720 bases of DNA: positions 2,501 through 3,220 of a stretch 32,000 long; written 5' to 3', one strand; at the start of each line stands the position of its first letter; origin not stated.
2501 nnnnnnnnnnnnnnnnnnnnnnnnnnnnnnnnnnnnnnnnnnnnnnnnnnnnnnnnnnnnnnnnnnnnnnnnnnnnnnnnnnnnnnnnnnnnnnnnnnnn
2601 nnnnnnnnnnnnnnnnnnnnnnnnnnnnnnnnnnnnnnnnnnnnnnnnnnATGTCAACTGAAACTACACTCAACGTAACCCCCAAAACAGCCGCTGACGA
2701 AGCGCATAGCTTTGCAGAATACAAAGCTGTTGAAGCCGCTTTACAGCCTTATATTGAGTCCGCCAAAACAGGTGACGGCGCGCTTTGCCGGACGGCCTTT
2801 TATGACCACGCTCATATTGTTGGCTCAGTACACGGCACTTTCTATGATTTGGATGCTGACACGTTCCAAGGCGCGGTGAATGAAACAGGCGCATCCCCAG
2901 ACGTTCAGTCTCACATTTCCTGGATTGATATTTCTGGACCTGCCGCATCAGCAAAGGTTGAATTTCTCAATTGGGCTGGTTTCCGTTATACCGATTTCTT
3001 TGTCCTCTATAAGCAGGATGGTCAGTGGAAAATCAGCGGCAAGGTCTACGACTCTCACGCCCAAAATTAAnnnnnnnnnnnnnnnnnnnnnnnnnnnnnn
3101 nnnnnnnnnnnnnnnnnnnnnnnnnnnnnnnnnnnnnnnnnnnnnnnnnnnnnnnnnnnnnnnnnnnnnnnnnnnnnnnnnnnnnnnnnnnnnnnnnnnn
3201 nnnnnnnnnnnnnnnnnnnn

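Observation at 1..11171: Expanded nemR-nemA-gloA-like electrophile/carbonyl detoxification array whose local repressor has decayed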

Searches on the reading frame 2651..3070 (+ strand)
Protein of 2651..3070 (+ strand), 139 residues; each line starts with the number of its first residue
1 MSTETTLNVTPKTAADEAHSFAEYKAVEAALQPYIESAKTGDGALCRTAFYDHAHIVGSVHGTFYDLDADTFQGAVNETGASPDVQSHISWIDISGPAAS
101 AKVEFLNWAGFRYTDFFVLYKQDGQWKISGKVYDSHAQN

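Call 4: search_protein_families(library=pfam, proteins=[window:2651-3070:+], max_evalue=0.01)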
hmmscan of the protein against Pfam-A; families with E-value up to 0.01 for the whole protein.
window:2651-3070:+ (139 aa): 1 family
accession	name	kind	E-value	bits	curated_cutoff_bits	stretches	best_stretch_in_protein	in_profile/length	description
PF12893.14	Lumazine_bd_2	-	6.8e-22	78.8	22.1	1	23-133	2-115/116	Putative lumazine-binding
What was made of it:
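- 2651..3070 (+): NTF2a, an NTF2-like protein (Lumazine_bd_2) and the signature partner of TetR_B. Pfam (call 4).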

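Call 29: search_protein_families(library=ncbifam, proteins=[window:2651-3070:+], max_evalue=0.00001)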
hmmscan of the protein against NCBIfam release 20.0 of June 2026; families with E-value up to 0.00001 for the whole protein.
window:2651-3070:+ (139 aa): 0 families

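Call 44: find_related_loci(query=window:2651-3070:+, collection=genome_contigs, flank=10000)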
Query window:2651-3070:+ (139 aa) in genome_contigs; peptide patterns used: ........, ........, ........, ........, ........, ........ (x = any residue, [..] = any of these).
145 stretches matched a pattern; 65 encode a relative of the query (tblastn E <= 1e-3); 63 distinct loci.
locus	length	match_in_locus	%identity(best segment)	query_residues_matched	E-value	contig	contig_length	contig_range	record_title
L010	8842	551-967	92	1-139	1e-85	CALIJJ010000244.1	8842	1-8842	MAG: uncultured Pseudanabaenaceae cyanobacterium isolate R4_Bin_Bin_170_1 genome assembly, contig: c_000000910523, whole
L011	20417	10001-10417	91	1-139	2e-84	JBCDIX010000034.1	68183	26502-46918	MAG: Cyanobacteria bacterium P01_H01_bin.21 k141_2845363_length_68183_cov_19.3963, whole genome shotgun sequence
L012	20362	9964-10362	94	7-139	7e-84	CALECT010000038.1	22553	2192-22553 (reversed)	MAG: uncultured Pseudanabaenaceae cyanobacterium isolate R2_Bin_Bin_165_1 genome assembly, contig: c_000002520184, whole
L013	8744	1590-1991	87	6-139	5e-80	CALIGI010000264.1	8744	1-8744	MAG: uncultured Pseudanabaenaceae cyanobacterium isolate R3_Bin_Bin_111_1 genome assembly, contig: c_000000692562, whole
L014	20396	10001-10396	77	8-139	3e-69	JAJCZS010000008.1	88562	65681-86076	MAG: Deltaproteobacteria bacterium isolate OFTM111 OFTM111_7, whole genome shotgun sequence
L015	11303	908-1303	77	8-139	2e-68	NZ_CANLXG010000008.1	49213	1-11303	Uncultured Roseobacter sp. isolate 3-296-3Z.fasta NODE_8, whole genome shotgun sequence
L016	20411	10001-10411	72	3-139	1e-66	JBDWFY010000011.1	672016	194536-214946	MAG: Stappiaceae bacterium isolate CI.58.F.C2_411_50 CI_58_F_C2_411_50_000000000011, whole genome shotgun sequence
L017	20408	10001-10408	71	4-139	6e-66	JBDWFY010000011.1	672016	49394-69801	MAG: Stappiaceae bacterium isolate CI.58.F.C2_411_50 CI_58_F_C2_411_50_000000000011, whole genome shotgun sequence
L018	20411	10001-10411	72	4-139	6e-66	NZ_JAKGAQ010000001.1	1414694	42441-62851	Octadecabacter dasysiphoniae strain G9-8 NODE_1_length_1414694_cov_424.707591, whole genome shotgun sequence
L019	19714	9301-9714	70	1-139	3e-65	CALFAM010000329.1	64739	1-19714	MAG: uncultured bacterium isolate R1_Bin_Bin_46_1 genome assembly, contig: c_000003075313, whole genome shotgun sequence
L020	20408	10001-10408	71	4-139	1e-64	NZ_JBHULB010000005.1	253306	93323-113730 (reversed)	Croceitalea marina strain KCTC 52368 soapdenovo_K_127_5, whole genome shotgun sequence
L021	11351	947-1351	74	5-139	1e-64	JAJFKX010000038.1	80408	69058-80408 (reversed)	MAG: Gammaproteobacteria bacterium isolate OFTM154 OFTM154_37, whole genome shotgun sequence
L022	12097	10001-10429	70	2-139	3e-63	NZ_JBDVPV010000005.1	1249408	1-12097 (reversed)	MAG: Parasphingorhabdus sp. isolate LC.06.F.A3_204_26 LC_06_F_A3_204_26_000000000005, whole genome shotgun sequence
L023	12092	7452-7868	69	1-139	4e-63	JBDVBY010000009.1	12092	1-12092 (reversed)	MAG: Paracoccaceae bacterium isolate CB.42.M.D5_127_83 CB_42_M_D5_127_83_000000000009, whole genome shotgun sequence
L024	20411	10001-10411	69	3-139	6e-63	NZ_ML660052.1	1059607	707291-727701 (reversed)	Denitrobaculum tricleocarpae strain R148 Scaffold1, whole genome shotgun sequence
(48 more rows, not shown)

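Call 49: find_homologous_proteins(query=L011:15109-15642:+, max_evalue=0.00001)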
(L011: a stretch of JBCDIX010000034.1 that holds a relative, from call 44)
Query L011:15109-15642:+ (177 aa): 308 proteins with E <= 0.00001 among 586 candidates; the best 120 are listed.
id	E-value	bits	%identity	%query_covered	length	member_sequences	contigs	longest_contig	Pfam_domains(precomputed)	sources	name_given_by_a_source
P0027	5.0e-105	366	99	95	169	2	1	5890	PF00440.30,PF21993.2,PF16925.11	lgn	-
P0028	1.3e-102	359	92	100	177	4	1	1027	PF00440.30,PF21993.2,PF16925.11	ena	-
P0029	4.5e-98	344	90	99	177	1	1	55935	PF00440.30,PF21993.2,PF16925.11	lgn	-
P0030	6.8e-98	343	89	100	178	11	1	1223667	PF00440.30,PF21993.2,PF16925.11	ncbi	ncbi:TetR/AcrR family transcriptional regulator [Leptothoe sp. EHU-05/26/07-4]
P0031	8.5e-98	343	89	100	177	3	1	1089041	PF00440.30,PF21993.2,PF16925.11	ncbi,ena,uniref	ncbi:TetR/AcrR family transcriptional regulator [Moorena producens]|uniref:TetR/AcrR family transcri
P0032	1.1e-96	339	88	100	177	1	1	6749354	PF00440.30,PF21993.2,PF16925.11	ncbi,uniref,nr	ncbi:TetR/AcrR family transcriptional regulator [Adonisia turfae]|uniref:TetR/AcrR family transcript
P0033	1.3e-96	339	88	99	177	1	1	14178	PF00440.30,PF21993.2,PF16925.11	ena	-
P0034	2.1e-93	329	86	99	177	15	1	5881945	PF00440.30,PF21993.2,PF16925.11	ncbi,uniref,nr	ncbi:TetR/AcrR family transcriptional regulator [Acaryochloris marina]|uniref:TetR/AcrR family trans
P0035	7.5e-93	327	86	100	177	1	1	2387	PF00440.30,PF21993.2,PF16925.11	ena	-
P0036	9.9e-93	326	85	100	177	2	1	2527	PF00440.30,PF21993.2,PF16925.11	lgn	-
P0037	4.9e-91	321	84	99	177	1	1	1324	PF00440.30,PF21993.2,PF16925.11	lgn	-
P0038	4.0e-90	318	83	99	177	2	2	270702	PF00440.30,PF21993.2,PF16925.11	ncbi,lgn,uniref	ncbi:TetR/AcrR family transcriptional regulator [Acaryochloris marina NIES-2412]|uniref:TetR/AcrR fa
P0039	2.0e-89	316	82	99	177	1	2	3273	PF00440.30,PF21993.2,PF16925.11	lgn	-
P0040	4.1e-88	311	82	100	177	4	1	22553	PF00440.30,PF21993.2,PF16925.11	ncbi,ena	-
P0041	2.0e-87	309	81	99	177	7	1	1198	PF00440.30,PF21993.2,PF16925.11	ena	-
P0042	1.6e-85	303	84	93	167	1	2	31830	PF00440.30,PF21993.2,PF16925.11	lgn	-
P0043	1.4e-84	300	84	93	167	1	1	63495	PF00440.30,PF21993.2,PF16925.11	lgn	-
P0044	4.5e-81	289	77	100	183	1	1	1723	PF00440.30,PF21993.2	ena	-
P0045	1.4e-80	287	72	100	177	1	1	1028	PF00440.30,PF21993.2,PF16925.11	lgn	-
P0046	3.5e-79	282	72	100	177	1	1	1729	PF00440.30,PF21993.2,PF16925.11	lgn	-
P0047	2.0e-76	273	71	100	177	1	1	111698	PF00440.30,PF21993.2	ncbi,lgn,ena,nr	ncbi:MAG: TetR/AcrR family transcriptional regulator [Deltaproteobacteria bacterium]|nr:TetR/AcrR fa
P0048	6.7e-75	268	70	98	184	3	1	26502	PF00440.30,PF21993.2,PF16925.11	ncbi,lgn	-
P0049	7.8e-75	268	71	98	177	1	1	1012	PF00440.30,PF21993.2,PF16925.11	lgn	-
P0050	3.5e-74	266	67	100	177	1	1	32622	PF00440.30,PF21993.2,PF16925.11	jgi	-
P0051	2.1e-73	264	66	99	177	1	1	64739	PF00440.30,PF21993.2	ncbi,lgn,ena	-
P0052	7.1e-70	252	66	99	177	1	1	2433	PF00440.30,PF21993.2,PF16925.11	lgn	-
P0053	3.7e-68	247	63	99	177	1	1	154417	PF00440.30,PF21993.2,PF16925.11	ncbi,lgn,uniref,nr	ncbi:Bacterial regulatory proteins, tetR family [Roseovarius albus]|uniref:Bacterial regulatory prot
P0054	3.8e-68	247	62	99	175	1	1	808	PF00440.30,PF21993.2,PF16925.11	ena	-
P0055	8.5e-68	245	64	99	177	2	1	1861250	PF00440.30,PF21993.2,PF16925.11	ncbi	-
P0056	9.7e-68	245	63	98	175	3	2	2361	PF00440.30,PF21993.2,PF16925.11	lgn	-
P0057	1.2e-67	245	65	97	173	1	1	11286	PF00440.30,PF21993.2,PF16925.11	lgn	-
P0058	1.4e-67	245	64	99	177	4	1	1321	PF00440.30,PF21993.2,PF16925.11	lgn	-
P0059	1.9e-67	244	66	99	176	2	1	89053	PF00440.30,PF21993.2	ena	-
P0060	3.6e-67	243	63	100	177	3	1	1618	PF00440.30,PF21993.2,PF16925.11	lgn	-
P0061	4.5e-67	243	62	99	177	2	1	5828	PF00440.30,PF21993.2,PF16925.11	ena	-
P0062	8.7e-67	242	62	99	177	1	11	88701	PF17940.7,PF00440.30,PF21993.2,PF16925.11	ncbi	ncbi:MAG: TetR/AcrR family transcriptional regulator [Paracoccaceae bacterium]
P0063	9.0e-67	242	65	99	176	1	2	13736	PF00440.30,PF21993.2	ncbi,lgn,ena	-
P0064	1.1e-66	242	63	100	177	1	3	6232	PF17940.7,PF00440.30,PF21993.2,PF16925.11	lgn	-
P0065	1.6e-66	241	62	99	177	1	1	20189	PF00440.30,PF21993.2,PF16925.11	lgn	-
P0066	1.9e-66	241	63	99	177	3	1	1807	PF17940.7,PF00440.30,PF21993.2,PF16925.11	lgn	-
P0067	2.3e-66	241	63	99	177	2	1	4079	PF00440.30,PF21993.2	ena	-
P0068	8.6e-66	239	62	99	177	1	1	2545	PF00440.30,PF21993.2,PF16925.11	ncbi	-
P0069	1.5e-65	238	60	99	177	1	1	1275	PF00440.30,PF21993.2,PF16925.11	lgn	-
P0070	1.6e-65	238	60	99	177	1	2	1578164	PF00440.30,PF21993.2,PF16925.11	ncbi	-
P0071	2.3e-65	237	60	99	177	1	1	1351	PF00440.30,PF21993.2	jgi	-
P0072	2.6e-65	237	64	99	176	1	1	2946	PF00440.30,PF21993.2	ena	-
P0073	2.8e-65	237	59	99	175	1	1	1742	PF00440.30,PF21993.2,PF16925.11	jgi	-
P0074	3.6e-65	237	60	98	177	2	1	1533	PF00440.30,PF21993.2,PF16925.11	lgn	-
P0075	4.7e-65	236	63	100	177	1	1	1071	PF00440.30,PF21993.2,PF16925.11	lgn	-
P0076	4.8e-65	236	63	99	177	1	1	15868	PF00440.30,PF21993.2,PF16925.11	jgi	-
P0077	8.2e-65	236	62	98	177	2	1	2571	PF00440.30,PF21993.2,PF16925.11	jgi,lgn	-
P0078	9.5e-65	235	61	99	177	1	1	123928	PF00440.30,PF21993.2,PF16925.11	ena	-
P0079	1.4e-64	235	63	99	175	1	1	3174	PF00440.30,PF21993.2,PF16925.11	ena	-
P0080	1.7e-64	235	62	99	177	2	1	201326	PF00440.30,PF21993.2,PF16925.11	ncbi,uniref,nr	ncbi:TetR/AcrR family transcriptional regulator [uncultured Roseibium sp.]|uniref:TetR/AcrR family t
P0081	1.9e-64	234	62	99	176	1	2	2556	PF00440.30,PF21993.2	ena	-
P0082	1.9e-64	234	61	99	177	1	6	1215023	PF00440.30,PF21993.2,PF16925.11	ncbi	-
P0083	2.0e-64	234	63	99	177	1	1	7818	PF17940.7,PF00440.30,PF21993.2,PF16925.11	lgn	-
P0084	2.6e-64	234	61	98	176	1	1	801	PF00440.30,PF21993.2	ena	-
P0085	2.7e-64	234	61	99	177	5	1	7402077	PF00440.30,PF21993.2,PF16925.11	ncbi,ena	-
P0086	3.0e-64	234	62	99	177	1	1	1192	PF00440.30,PF21993.2,PF16925.11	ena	-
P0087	3.2e-64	234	62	99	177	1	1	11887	PF00440.30,PF21993.2,PF16925.11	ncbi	ncbi:MAG: TetR/AcrR family transcriptional regulator [Acidobacteriota bacterium]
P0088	3.3e-64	234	63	99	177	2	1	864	PF00440.30,PF21993.2,PF16925.11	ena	-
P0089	3.5e-64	234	60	100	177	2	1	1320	PF00440.30,PF21993.2,PF16925.11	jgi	-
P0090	4.9e-64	233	61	97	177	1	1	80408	PF00440.30,PF21993.2,PF16925.11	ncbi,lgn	-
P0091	7.0e-64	233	61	100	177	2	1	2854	PF00440.30,PF21993.2,PF16925.11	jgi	-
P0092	1.5e-63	232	61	99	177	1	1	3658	PF00440.30,PF21993.2,PF16925.11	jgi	-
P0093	2.2e-63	231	60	99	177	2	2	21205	PF00440.30,PF21993.2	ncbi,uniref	ncbi:MAG: TetR/AcrR family transcriptional regulator [Parasphingorhabdus sp.]|uniref:TetR/AcrR famil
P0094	2.2e-63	231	60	99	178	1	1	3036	PF00440.30,PF21993.2,PF16925.11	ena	-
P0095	2.8e-63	231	62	97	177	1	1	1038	PF00440.30,PF21993.2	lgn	-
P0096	2.8e-63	231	60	100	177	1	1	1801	PF00440.30,PF21993.2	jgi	-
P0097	3.2e-63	230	60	97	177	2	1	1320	PF00440.30,PF21993.2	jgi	-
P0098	3.3e-63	230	59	99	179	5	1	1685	PF00440.30,PF21993.2,PF16925.11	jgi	jgi:TetR/AcrR family transcriptional repressor of nem operon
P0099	3.4e-63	230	59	99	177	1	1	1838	PF00440.30,PF21993.2,PF16925.11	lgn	-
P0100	3.8e-63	230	62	99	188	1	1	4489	PF00440.30,PF21993.2,PF16925.11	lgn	-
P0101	4.3e-63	230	59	98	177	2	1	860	PF00440.30,PF21993.2,PF16925.11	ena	-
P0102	4.9e-63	230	60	99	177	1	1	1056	PF00440.30,PF21993.2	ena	-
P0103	7.7e-63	229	62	99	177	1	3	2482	PF00440.30,PF21993.2,PF16925.11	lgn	-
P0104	1.0e-62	229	61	99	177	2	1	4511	PF00440.30,PF21993.2,PF16925.11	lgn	-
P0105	1.1e-62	229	59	99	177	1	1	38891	PF00440.30,PF21993.2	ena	-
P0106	1.1e-62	229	58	98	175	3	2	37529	PF00440.30,PF21993.2,PF16925.11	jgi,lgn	jgi:TetR/AcrR family transcriptional repressor of nem operon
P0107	1.2e-62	229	59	99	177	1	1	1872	PF00440.30,PF21993.2,PF16925.11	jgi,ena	jgi:TetR/AcrR family transcriptional repressor of nem operon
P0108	1.4e-62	228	59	97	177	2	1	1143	PF00440.30,PF21993.2,PF16925.11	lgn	-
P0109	1.4e-62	228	62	97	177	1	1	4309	PF00440.30,PF21993.2,PF16925.11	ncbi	-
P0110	1.8e-62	228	60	97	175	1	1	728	PF00440.30,PF21993.2,PF16925.11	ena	-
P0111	2.0e-62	228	59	99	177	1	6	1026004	PF00440.30,PF21993.2,PF16925.11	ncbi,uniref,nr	ncbi:TetR/AcrR family transcriptional regulator [uncultured Tateyamaria sp.]|uniref:TetR/AcrR family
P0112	2.1e-62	228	58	99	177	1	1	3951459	PF00440.30,PF21993.2,PF16925.11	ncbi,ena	-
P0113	2.4e-62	228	59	99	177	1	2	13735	PF17940.7,PF00440.30,PF21993.2,PF16925.11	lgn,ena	-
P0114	2.5e-62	228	62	97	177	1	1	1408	PF00440.30,PF21993.2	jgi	-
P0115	2.7e-62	228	61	99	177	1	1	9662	PF17940.7,PF00440.30,PF21993.2,PF16925.11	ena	-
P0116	4.1e-62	227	59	98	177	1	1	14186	PF00440.30,PF21993.2,PF16925.11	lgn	-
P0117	4.4e-62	227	59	99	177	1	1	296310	PF00440.30,PF21993.2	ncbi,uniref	ncbi:TetR/AcrR family transcriptional regulator [Ruegeria jejuensis]|uniref:TetR/AcrR family transcr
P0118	4.4e-62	227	58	99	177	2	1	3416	PF00440.30,PF21993.2,PF16925.11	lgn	-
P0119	5.4e-62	227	58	99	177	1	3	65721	PF00440.30,PF21993.2,PF16925.11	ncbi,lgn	-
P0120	5.7e-62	226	61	99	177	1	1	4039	PF17940.7,PF00440.30,PF21993.2,PF16925.11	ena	-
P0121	6.0e-62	226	61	99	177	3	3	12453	PF17940.7,PF00440.30,PF21993.2,PF16925.11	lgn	-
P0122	7.1e-62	226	58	99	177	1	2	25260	PF00440.30,PF21993.2,PF16925.11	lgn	-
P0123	7.2e-62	226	60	98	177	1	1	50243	PF00440.30,PF21993.2,PF16925.11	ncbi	ncbi:MAG: TetR/AcrR family transcriptional regulator [Sandaracinaceae bacterium]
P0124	7.6e-62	226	58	99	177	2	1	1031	PF00440.30,PF21993.2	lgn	-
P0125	7.7e-62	226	59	99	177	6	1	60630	PF00440.30,PF21993.2,PF16925.11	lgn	-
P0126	8.5e-62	226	61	99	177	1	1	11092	PF00440.30,PF21993.2,PF16925.11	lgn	-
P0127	9.2e-62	226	60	99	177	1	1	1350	PF00440.30,PF21993.2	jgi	-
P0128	9.3e-62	226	59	98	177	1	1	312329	PF00440.30,PF21993.2,PF16925.11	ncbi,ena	-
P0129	1.2e-61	225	59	99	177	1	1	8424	PF00440.30,PF21993.2,PF16925.11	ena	-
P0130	1.3e-61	225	80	71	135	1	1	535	PF00440.30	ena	-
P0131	1.3e-61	225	61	99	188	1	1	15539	PF00440.30,PF21993.2,PF16925.11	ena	-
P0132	1.4e-61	225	58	99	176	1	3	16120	PF00440.30,PF21993.2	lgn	-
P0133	1.6e-61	225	60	99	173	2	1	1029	PF00440.30,PF21993.2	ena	-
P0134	1.6e-61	225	57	99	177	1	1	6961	PF00440.30,PF21993.2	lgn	-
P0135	2.0e-61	225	57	99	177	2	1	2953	PF00440.30,PF21993.2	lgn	-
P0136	2.0e-61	225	58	99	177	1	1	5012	PF00440.30,PF21993.2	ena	-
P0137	2.3e-61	224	60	99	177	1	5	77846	PF00440.30,PF21993.2,PF16925.11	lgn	-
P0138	2.6e-61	224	58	100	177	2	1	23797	PF00440.30,PF21993.2,PF16925.11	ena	-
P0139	3.9e-61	224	60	99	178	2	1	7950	PF00440.30,PF21993.2,PF16925.11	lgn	-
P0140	4.8e-61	223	59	99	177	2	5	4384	PF00440.30,PF21993.2,PF16925.11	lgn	-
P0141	7.0e-61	223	57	99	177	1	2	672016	PF00440.30,PF21993.2,PF16925.11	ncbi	ncbi:MAG: TetR/AcrR family transcriptional regulator [Stappiaceae bacterium]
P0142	1.4e-60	222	56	100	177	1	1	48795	PF00440.30,PF21993.2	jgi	jgi:TetR/AcrR family transcriptional regulator, transcriptional repressor for nem operon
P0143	1.6e-60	222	61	99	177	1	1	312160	PF17940.7,PF00440.30,PF21993.2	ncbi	-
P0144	1.8e-60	222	58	99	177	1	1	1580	PF00440.30,PF21993.2,PF16925.11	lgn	-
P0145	2.6e-60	221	61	97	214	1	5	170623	PF00440.30,PF21993.2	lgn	-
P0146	2.9e-60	221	59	99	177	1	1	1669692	PF00440.30,PF21993.2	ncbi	-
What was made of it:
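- On TetR/AcrR family, NemR-like subgroup (TetR_N + TetR_C_13): P0034 (TetR_B): PF00440, PF21993 and PF16925 precomputed (call 49).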

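Call 50: find_encoding_contigs(protein=P0034, flank=10000, max_places=6)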
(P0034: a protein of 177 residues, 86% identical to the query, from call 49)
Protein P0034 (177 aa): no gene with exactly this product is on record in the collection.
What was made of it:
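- Tried and rejected: This failed (call 50).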

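Call 53: list_cluster_members(proteins=[P0034, P0001, P0019, P0038])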
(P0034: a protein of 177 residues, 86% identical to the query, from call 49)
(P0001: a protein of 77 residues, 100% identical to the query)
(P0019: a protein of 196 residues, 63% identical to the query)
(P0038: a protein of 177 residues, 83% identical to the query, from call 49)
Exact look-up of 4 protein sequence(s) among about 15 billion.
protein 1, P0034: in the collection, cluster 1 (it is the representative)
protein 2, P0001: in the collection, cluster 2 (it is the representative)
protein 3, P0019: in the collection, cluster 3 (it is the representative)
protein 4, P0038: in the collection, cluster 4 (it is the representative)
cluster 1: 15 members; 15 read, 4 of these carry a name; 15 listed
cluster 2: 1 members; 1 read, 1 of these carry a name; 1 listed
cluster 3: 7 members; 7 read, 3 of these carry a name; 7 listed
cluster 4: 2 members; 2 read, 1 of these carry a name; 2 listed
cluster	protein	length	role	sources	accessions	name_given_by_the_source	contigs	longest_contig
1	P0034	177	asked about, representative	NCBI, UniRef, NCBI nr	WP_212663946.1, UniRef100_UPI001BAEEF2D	TetR/AcrR family transcriptional regulator [Acaryochloris marina] | TetR/AcrR family transcriptional regulator n=1 Tax=Acaryochloris marina TaxID=155978 ...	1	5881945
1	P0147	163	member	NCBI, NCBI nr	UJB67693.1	TetR/AcrR family transcriptional regulator [Acaryochloris sp. 'Moss Beach']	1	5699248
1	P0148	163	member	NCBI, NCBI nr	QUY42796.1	TetR/AcrR family transcriptional regulator [Acaryochloris marina S15]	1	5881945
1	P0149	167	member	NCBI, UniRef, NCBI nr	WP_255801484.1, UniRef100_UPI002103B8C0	TetR/AcrR family transcriptional regulator [Acaryochloris sp. 'Moss Beach'] | TetR/AcrR family transcriptional regulator n=1 Tax=Acaryochloris sp. 'Moss Beach' ...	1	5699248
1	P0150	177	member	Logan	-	-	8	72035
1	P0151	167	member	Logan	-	-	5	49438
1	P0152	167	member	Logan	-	-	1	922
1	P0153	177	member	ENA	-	-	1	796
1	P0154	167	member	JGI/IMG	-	-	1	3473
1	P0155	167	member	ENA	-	-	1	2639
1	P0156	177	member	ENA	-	-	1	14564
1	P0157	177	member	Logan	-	-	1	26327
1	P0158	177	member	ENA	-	-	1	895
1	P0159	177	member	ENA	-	-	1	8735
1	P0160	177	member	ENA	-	-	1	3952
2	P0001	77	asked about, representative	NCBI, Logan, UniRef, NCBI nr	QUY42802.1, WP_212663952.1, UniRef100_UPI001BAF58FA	TetR family transcriptional regulator C-terminal domain-containing protein [Acaryochloris ... | TetR family transcriptional regulator C-terminal domain-containing protein n=1 ...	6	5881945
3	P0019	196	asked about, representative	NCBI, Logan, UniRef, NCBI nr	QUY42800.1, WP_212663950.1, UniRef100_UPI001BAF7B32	TetR/AcrR family transcriptional regulator [Acaryochloris marina] | TetR/AcrR family transcriptional regulator n=1 Tax=Acaryochloris marina TaxID=155978 ...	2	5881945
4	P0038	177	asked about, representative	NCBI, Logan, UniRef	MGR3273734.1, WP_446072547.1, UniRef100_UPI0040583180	TetR/AcrR family transcriptional regulator [Acaryochloris marina NIES-2412] | TetR/AcrR family transcriptional regulator n=1 Tax=Acaryochloris marina TaxID=155978 ...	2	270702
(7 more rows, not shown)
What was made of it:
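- GenBank accession order QUY42796 / 42800 / 42802 in A. marina S15 agrees with that layout (call 53).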
